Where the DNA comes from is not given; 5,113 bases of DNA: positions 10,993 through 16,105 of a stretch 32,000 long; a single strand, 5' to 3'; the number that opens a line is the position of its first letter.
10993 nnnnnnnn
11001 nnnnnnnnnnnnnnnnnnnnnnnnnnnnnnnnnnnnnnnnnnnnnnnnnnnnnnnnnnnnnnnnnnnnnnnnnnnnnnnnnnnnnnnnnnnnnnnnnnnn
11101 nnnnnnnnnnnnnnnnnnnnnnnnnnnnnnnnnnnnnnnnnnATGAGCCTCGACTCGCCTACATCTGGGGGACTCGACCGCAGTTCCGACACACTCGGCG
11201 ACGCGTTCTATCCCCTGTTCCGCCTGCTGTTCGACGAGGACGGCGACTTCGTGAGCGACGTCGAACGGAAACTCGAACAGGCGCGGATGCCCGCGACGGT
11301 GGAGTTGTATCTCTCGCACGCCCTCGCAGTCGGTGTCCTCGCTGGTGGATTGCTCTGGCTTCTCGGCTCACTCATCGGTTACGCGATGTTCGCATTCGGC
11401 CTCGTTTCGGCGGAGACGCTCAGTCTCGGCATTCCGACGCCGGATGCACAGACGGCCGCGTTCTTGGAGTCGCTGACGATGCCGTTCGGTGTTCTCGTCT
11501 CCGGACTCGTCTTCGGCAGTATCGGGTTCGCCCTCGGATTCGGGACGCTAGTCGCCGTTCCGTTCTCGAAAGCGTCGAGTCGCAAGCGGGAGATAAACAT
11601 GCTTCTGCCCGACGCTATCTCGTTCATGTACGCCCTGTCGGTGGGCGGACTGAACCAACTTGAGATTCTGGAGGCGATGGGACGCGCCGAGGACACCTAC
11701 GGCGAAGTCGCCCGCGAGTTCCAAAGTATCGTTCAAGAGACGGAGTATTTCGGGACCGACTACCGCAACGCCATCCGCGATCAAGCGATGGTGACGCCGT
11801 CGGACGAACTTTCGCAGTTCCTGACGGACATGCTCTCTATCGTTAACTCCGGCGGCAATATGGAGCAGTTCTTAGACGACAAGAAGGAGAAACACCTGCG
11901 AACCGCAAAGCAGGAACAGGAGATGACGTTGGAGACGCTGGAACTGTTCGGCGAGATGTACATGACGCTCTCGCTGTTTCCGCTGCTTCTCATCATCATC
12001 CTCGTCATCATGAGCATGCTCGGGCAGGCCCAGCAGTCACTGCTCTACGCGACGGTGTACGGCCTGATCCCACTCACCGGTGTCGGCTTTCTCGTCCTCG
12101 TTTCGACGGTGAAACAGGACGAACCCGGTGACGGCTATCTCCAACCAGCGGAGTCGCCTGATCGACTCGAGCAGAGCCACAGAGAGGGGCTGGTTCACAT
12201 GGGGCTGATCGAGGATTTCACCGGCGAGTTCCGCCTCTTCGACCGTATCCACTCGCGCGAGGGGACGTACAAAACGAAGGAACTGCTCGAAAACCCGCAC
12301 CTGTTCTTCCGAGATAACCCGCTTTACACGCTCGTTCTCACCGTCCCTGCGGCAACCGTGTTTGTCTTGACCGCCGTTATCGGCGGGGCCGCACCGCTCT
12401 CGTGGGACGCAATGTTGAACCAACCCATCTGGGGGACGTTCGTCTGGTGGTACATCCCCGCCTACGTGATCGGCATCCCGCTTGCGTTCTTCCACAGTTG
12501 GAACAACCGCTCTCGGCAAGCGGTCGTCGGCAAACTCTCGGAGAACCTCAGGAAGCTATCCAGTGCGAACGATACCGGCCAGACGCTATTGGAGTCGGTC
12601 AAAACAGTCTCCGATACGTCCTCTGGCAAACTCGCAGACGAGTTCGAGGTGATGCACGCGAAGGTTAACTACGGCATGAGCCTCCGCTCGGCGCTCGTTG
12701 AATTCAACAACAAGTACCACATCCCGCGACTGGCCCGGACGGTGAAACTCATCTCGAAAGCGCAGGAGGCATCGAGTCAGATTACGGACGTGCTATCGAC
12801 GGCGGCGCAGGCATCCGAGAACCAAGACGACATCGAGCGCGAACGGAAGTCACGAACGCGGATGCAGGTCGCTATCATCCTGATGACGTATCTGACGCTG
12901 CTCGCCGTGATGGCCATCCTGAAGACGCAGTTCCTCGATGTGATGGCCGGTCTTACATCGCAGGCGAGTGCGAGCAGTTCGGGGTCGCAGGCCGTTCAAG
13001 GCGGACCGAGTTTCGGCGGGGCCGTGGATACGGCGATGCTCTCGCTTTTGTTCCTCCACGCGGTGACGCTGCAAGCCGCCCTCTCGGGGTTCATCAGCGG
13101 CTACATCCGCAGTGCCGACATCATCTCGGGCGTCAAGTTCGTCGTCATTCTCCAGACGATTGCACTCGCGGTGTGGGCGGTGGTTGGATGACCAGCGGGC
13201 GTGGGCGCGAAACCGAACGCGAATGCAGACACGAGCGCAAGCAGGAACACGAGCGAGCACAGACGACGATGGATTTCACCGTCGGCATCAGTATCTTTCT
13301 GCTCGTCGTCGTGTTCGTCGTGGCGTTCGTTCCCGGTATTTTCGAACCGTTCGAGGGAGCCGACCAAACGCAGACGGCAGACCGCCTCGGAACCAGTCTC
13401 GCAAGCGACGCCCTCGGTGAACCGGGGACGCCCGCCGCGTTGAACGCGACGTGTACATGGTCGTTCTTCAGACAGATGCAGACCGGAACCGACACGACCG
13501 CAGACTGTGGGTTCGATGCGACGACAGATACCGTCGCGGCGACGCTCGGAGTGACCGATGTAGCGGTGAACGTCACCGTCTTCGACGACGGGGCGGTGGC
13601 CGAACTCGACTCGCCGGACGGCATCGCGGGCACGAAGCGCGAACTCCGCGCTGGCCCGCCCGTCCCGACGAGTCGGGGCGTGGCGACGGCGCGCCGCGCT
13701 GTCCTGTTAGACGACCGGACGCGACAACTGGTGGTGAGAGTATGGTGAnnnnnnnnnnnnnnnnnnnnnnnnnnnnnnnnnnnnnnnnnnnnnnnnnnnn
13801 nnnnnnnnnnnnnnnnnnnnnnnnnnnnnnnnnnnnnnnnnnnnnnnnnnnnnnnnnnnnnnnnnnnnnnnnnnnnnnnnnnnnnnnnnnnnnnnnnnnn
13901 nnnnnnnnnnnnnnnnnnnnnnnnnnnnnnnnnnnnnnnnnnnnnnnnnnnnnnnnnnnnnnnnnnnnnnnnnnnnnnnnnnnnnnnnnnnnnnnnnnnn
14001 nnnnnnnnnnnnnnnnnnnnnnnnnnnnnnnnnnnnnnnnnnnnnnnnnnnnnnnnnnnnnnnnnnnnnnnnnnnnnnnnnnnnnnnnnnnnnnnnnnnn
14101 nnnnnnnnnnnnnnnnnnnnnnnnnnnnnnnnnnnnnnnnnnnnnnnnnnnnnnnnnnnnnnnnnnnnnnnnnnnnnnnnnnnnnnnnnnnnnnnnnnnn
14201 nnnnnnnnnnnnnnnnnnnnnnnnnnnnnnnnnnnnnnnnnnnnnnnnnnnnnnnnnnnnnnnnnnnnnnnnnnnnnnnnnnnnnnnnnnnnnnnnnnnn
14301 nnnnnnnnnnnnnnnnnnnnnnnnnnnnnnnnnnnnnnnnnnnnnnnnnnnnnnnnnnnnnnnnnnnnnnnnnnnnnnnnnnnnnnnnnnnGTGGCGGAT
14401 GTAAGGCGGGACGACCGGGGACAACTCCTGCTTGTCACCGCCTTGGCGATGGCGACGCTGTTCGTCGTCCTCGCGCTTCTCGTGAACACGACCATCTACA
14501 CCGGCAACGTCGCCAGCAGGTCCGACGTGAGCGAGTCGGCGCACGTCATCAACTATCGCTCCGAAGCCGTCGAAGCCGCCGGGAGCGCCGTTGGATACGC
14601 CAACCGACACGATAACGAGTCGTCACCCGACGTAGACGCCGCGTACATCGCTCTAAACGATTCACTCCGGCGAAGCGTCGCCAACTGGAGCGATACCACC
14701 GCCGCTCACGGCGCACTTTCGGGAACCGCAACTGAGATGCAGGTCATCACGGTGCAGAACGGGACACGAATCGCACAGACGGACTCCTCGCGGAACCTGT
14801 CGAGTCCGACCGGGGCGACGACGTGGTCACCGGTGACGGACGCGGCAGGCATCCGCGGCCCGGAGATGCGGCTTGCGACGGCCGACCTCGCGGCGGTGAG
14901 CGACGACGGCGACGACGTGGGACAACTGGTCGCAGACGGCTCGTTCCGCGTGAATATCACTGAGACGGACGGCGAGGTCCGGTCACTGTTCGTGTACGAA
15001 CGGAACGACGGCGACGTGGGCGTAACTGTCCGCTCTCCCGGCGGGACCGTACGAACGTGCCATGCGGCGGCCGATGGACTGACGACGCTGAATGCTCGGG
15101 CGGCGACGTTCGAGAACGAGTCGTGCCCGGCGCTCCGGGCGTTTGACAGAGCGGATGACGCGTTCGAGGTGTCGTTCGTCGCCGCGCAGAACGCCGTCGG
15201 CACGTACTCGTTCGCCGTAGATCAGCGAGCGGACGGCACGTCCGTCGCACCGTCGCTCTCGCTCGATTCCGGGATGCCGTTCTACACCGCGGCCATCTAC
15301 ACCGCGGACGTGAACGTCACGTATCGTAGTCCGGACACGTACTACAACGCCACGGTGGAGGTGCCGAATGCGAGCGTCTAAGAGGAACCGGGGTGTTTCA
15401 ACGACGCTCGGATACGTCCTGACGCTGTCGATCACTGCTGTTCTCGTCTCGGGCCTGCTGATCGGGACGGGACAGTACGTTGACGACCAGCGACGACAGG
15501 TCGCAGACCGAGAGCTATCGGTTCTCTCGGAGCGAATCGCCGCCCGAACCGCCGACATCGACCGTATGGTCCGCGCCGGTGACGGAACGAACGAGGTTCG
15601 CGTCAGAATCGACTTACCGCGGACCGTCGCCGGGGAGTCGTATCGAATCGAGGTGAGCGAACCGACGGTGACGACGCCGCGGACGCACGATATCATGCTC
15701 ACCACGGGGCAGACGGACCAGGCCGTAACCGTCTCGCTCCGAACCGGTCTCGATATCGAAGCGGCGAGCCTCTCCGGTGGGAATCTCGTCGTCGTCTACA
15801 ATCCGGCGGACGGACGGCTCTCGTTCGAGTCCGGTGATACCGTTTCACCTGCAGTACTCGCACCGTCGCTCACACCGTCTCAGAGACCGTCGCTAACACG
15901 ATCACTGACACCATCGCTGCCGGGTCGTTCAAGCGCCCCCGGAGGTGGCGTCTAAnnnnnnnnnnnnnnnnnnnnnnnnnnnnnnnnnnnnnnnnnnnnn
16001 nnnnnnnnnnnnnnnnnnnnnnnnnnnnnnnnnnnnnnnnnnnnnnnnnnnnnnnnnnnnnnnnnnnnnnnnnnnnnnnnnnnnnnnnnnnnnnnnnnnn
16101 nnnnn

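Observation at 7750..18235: Translationally coupled PilB/PilC-type operon with six different prepilin-like proteins: an uncharacterised haloarchaeal type IV filament module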

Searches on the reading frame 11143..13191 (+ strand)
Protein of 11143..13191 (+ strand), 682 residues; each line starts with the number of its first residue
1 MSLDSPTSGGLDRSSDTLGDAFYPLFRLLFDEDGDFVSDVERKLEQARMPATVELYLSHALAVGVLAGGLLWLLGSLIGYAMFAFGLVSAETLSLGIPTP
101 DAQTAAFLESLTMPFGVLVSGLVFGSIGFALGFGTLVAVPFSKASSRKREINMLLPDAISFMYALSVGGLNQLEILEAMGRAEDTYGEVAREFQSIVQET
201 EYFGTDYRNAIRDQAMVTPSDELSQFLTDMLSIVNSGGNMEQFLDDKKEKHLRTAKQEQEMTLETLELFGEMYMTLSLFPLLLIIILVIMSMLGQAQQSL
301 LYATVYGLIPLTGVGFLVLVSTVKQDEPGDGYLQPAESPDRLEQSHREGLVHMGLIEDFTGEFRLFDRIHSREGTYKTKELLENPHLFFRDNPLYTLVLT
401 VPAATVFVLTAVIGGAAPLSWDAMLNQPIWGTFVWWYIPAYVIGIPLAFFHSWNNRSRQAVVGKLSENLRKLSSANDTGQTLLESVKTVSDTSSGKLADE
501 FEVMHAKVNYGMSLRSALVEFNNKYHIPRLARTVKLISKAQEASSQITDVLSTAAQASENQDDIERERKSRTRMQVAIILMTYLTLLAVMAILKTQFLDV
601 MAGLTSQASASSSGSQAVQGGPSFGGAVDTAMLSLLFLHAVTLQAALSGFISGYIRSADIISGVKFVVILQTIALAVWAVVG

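Call 3: search_protein_families(library=pfam, proteins=[window:11143-13191:+], max_evalue=0.01)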
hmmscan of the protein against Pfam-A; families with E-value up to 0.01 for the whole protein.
window:11143-13191:+ (682 aa): 1 family
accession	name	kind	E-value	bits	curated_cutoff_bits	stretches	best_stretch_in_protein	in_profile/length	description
PF00482.28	T2SSF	-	3.6e-27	95.2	25.2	2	469-593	2-123/125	Type II secretion system (T2SS), protein F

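Call 4: search_protein_families(library=ncbifam, proteins=[window:11143-13191:+], max_evalue=0.01)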
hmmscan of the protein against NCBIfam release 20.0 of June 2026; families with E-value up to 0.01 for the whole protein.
window:11143-13191:+ (682 aa): 5 families
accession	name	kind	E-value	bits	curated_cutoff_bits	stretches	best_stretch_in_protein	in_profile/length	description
NF004704.2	PRK06041.1-2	equivalog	4.5e-22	78.5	550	1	130-323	54-246/555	archaellar assembly protein ArlJ/FlaJ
NF004705.1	PRK06041.1-3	equivalog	3.4e-19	69.2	400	1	159-326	11-176/465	archaellar assembly protein ArlJ/FlaJ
NF046075.1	UpsF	equivalog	7.5e-11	41.5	400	1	142-312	76-237/484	membrane pilin protein UpsF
NF004703.2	PRK06041.1-1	equivalog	5.3e-09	34.9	570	1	158-326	43-211/525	archaellar assembly protein ArlJ/FlaJ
NF053673.1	bindosome_BasF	exception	3e-08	32.7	1300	1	113-288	157-338/656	bindosome assembly system membrane anchoring protein BasF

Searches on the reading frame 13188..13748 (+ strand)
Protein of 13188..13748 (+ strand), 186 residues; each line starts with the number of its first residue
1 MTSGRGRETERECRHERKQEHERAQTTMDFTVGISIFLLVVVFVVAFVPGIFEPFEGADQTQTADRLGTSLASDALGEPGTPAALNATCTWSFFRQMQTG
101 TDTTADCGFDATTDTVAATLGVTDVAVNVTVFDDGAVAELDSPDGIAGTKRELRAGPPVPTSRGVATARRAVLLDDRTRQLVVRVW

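Call 3: search_protein_families(library=pfam, proteins=[window:13188-13748:+], max_evalue=0.01)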
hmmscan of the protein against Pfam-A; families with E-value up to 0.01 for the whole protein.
window:13188-13748:+ (186 aa): 2 families
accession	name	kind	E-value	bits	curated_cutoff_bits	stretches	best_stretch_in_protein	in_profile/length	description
PF23958.1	DUF7287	-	3.3e-47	161.4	27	1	22-186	2-157/157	Family of unknown function (DUF7287)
PF15012.11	DUF4519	-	0.0031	18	27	1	5-48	8-49/56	Domain of unknown function (DUF4519)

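Call 4: search_protein_families(library=ncbifam, proteins=[window:13188-13748:+], max_evalue=0.01)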
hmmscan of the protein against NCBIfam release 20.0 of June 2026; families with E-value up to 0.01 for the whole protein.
window:13188-13748:+ (186 aa): 0 families

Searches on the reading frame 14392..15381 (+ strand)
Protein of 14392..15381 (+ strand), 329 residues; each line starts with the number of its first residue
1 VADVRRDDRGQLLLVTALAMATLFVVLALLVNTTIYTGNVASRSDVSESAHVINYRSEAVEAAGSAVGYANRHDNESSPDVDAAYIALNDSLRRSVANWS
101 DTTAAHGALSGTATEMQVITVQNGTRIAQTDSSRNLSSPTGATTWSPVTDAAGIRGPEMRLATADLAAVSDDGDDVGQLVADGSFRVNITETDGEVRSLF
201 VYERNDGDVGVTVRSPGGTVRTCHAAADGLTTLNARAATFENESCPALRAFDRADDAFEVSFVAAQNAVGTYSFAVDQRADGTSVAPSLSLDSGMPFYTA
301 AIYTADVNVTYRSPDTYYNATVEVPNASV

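Call 3: search_protein_families(library=pfam, proteins=[window:14392-15381:+], max_evalue=0.01)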
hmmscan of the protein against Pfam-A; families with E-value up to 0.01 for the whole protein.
window:14392-15381:+ (329 aa): 1 family
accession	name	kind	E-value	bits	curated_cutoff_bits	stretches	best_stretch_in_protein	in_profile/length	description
PF23922.1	DUF7261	-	3.4e-08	34.3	27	1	6-123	1-114/169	Family of unknown function (DUF7261)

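Call 4: search_protein_families(library=ncbifam, proteins=[window:14392-15381:+], max_evalue=0.01)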
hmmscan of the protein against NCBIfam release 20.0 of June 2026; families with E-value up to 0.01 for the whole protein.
window:14392-15381:+ (329 aa): 0 families

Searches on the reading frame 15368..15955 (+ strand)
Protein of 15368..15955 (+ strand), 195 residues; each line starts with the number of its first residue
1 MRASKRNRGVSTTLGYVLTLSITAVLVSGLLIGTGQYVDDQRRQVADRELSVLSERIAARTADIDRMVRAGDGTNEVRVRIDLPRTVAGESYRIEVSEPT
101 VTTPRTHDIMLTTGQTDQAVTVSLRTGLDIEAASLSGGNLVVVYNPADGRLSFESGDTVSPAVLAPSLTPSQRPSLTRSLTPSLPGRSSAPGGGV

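Call 3: search_protein_families(library=pfam, proteins=[window:15368-15955:+], max_evalue=0.01)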
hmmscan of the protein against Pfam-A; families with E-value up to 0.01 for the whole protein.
window:15368-15955:+ (195 aa): 2 families
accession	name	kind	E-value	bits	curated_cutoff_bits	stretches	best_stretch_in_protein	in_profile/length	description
PF23928.1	DUF7266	-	8.5e-31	107.1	27.6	1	6-152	2-141/145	Family of unknown function (DUF7266)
PF23960.2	DUF7289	-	0.00013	22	27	1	8-58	1-55/238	Family of unknown function (DUF7289)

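Call 4: search_protein_families(library=ncbifam, proteins=[window:15368-15955:+], max_evalue=0.01)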
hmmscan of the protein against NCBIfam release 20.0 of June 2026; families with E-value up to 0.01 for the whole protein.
window:15368-15955:+ (195 aa): 0 families

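Call 50: search_solved_structures(query=window:15368-15955:+, max_evalue=1)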
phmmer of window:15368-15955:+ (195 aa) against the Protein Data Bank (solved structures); distinct sequences matched with E-value up to 1: 0.
